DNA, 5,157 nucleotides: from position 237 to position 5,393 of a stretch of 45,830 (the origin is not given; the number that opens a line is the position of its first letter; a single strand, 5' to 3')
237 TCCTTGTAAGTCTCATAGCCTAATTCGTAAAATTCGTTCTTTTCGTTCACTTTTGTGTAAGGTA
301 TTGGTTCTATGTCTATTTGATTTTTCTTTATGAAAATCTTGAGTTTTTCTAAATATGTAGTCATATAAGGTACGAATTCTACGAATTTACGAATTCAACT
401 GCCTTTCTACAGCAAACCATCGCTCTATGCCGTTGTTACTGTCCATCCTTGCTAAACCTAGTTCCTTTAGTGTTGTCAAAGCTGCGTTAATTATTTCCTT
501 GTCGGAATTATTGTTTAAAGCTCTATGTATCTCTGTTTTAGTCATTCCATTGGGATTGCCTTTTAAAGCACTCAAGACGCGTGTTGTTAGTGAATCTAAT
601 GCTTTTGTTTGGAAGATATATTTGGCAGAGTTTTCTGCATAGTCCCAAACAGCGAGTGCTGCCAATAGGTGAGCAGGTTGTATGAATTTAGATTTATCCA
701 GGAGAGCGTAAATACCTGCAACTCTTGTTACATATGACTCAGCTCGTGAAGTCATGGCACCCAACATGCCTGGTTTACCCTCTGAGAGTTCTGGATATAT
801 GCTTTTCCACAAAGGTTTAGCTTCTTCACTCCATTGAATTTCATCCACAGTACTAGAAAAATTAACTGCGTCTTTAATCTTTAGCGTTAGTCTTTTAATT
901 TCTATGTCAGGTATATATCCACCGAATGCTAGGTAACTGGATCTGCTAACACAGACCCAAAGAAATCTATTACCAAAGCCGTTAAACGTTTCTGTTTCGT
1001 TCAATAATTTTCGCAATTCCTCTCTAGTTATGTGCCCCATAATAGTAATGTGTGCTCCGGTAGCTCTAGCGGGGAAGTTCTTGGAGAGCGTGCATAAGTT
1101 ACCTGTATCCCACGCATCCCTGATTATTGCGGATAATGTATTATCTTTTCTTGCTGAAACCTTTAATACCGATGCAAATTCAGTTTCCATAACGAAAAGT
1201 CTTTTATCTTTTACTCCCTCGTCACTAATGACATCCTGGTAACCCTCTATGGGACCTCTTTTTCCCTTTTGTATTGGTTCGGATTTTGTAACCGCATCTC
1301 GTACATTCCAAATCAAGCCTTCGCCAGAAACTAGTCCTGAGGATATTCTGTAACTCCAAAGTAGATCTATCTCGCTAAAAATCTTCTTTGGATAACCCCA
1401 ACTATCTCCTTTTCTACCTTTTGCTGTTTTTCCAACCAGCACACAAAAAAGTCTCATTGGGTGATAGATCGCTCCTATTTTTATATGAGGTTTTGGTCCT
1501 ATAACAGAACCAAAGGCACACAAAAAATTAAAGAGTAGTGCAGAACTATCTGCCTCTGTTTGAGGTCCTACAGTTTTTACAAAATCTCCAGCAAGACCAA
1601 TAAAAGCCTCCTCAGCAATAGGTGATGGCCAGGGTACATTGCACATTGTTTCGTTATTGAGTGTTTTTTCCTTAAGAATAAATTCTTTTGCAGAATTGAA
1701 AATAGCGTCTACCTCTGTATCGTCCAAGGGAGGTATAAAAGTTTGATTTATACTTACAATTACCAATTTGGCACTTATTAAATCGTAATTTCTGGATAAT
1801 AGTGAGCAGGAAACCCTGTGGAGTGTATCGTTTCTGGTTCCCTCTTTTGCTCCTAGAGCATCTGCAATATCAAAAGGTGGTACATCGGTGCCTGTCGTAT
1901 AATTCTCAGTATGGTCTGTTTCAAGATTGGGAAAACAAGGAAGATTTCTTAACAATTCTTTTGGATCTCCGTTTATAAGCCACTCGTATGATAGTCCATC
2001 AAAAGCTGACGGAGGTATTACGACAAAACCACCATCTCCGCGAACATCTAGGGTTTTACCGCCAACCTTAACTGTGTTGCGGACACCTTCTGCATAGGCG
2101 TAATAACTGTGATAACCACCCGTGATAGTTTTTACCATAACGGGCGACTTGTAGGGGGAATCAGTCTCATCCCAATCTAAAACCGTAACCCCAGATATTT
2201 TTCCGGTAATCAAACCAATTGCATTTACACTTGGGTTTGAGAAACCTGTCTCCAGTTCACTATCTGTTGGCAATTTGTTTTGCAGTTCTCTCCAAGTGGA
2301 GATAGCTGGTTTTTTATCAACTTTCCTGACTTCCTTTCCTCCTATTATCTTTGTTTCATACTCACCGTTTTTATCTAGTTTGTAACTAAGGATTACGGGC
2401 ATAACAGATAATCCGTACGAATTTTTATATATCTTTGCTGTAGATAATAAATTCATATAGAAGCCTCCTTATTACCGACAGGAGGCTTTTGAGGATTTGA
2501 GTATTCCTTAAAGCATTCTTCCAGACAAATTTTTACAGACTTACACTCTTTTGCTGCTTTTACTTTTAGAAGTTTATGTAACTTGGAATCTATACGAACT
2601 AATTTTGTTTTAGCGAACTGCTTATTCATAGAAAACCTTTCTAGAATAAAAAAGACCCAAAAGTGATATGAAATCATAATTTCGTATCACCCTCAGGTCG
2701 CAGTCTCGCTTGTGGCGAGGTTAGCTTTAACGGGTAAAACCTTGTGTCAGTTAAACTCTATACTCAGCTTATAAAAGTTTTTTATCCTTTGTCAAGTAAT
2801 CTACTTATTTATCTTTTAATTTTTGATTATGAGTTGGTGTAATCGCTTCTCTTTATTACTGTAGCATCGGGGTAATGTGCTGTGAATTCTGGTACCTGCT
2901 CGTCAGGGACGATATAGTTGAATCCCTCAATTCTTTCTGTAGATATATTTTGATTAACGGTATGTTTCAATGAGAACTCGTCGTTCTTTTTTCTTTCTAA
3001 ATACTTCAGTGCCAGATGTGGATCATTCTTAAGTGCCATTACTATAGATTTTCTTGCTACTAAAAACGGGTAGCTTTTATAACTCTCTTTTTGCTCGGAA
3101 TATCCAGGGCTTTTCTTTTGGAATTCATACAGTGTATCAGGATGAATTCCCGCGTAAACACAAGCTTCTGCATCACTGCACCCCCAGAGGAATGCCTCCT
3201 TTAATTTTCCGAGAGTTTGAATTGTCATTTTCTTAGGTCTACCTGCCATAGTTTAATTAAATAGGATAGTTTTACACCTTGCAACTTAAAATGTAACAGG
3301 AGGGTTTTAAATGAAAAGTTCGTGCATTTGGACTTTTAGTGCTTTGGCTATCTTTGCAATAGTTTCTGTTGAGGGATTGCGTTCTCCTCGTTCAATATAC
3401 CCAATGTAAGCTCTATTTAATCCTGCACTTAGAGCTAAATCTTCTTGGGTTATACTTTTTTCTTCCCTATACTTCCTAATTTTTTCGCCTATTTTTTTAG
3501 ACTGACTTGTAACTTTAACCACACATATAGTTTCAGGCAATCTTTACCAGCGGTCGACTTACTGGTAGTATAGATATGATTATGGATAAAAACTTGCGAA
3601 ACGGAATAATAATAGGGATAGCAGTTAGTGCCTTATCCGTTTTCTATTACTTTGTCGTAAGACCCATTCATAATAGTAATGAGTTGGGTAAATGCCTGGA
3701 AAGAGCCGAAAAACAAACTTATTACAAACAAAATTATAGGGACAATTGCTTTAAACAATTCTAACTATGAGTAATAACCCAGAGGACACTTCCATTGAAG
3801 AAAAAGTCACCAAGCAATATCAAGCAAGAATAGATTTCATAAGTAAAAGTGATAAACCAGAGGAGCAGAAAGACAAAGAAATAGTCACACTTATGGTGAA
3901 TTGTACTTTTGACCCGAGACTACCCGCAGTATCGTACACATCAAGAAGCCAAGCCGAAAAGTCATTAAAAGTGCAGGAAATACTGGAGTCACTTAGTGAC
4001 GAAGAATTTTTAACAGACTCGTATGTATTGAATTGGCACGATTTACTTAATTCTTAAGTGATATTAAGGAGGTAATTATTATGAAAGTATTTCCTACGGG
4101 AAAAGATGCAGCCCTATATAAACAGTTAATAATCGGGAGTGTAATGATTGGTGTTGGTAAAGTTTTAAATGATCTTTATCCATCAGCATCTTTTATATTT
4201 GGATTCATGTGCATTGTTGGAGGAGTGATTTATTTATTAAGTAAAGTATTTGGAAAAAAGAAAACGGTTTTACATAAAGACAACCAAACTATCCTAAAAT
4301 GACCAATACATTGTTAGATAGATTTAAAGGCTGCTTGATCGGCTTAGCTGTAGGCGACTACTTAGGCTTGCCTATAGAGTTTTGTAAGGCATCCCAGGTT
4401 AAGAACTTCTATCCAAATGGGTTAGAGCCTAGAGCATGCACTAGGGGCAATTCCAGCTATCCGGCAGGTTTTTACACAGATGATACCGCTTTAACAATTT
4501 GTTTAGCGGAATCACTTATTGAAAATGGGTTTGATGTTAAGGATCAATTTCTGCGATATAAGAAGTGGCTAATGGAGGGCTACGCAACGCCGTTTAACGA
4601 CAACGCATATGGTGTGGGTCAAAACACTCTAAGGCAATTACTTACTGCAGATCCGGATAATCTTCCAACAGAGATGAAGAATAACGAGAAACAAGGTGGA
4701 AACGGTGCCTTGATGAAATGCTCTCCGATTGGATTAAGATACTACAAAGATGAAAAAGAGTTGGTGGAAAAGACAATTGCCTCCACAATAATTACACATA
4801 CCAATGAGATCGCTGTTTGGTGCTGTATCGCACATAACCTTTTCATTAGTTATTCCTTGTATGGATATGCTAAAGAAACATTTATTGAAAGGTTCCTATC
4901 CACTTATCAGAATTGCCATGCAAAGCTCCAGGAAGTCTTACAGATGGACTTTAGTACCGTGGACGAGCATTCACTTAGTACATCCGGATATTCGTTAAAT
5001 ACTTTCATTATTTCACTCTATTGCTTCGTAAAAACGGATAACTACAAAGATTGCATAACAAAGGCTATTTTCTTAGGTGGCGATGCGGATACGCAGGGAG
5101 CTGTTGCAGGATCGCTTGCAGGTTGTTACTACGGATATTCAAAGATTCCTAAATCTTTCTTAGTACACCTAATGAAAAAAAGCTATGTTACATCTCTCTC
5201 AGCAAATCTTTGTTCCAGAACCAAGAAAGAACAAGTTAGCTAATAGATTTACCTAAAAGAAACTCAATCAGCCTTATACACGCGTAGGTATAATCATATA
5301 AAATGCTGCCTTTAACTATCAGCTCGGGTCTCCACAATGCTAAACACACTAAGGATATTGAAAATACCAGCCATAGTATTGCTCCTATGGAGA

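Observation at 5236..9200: Three-gene operon (990 aa STAND-like protein lacking its NTPase, 241 aa protein, 96 aa membrane protein) back-to-back with a type I R-M system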

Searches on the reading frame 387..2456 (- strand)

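Call 31: search_protein_families(library=pfam, proteins=[window:387-2456:-], max_evalue=0.001)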
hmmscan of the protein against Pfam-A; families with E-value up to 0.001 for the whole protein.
window:387-2456:- (689 aa): 2 families
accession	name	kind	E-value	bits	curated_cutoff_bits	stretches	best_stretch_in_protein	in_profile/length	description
PF09250.16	Prim-Pol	-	1.4e-12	48.8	22.8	1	13-166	7-153/158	Bifunctional DNA primase/polymerase, N-terminal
PF08708.16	PriCT_1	-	9.8e-08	31.9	21.1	1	202-256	7-61/67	Primase C terminal 1 (PriCT-1)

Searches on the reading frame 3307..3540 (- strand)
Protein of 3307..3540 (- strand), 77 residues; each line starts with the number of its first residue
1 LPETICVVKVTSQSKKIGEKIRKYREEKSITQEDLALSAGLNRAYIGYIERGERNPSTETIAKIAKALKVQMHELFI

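Call 31: search_protein_families(library=pfam, proteins=[window:3307-3540:-], max_evalue=0.001)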
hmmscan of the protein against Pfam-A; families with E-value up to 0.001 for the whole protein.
window:3307-3540:- (77 aa): 4 families
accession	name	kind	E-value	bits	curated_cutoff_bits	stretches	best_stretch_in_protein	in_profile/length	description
PF01381.28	HTH_3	-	9.1e-18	64.5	23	1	21-75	1-55/55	Helix-turn-helix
PF12844.13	HTH_19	-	1.9e-11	44.2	30.2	1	18-75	1-58/64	Helix-turn-helix domain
PF13560.12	HTH_31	-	1.9e-10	41.3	27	1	17-72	2-58/64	Helix-turn-helix domain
PF13443.12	HTH_26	-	2.5e-09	37.7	22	1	20-76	1-58/63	Cro/C1-type HTH DNA-binding domain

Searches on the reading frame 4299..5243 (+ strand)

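Call 3: search_protein_families(library=pfam, proteins=[window:4299-5243:+], max_evalue=0.1)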
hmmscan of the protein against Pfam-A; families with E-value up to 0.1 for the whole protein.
window:4299-5243:+ (314 aa): 2 families
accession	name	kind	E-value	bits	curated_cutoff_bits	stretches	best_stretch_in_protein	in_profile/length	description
PF03747.19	ADP_ribosyl_GH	-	2.7e-67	227.9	26.2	1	11-285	1-286/287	ADP-ribosylglycohydrolase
PF00719.24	Pyrophosphatase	-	0.026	14.8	23.5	1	79-165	16-94/153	Inorganic pyrophosphatase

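Call 4: search_protein_families(library=padloc, proteins=[window:4299-5243:+], max_evalue=0.1)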
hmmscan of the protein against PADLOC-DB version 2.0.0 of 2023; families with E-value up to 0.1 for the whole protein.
window:4299-5243:+ (314 aa): 0 families

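Call 5: search_protein_families(library=ncbifam, proteins=[window:4299-5243:+], max_evalue=0.1)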
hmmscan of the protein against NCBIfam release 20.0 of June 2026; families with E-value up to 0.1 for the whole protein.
window:4299-5243:+ (314 aa): 2 families
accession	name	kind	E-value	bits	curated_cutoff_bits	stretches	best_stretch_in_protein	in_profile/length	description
NF041672.1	ADPriboarghdlase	equivalog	7.4e-38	130.2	490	1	3-308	64-359/361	ADP-ribosylarginine hydrolase Tri1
TIGR02662.1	dinitro_DRAG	equivalog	4.3e-37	127.9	337.05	1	7-294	3-270/287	ADP-ribosyl-[dinitrogen reductase] hydrolase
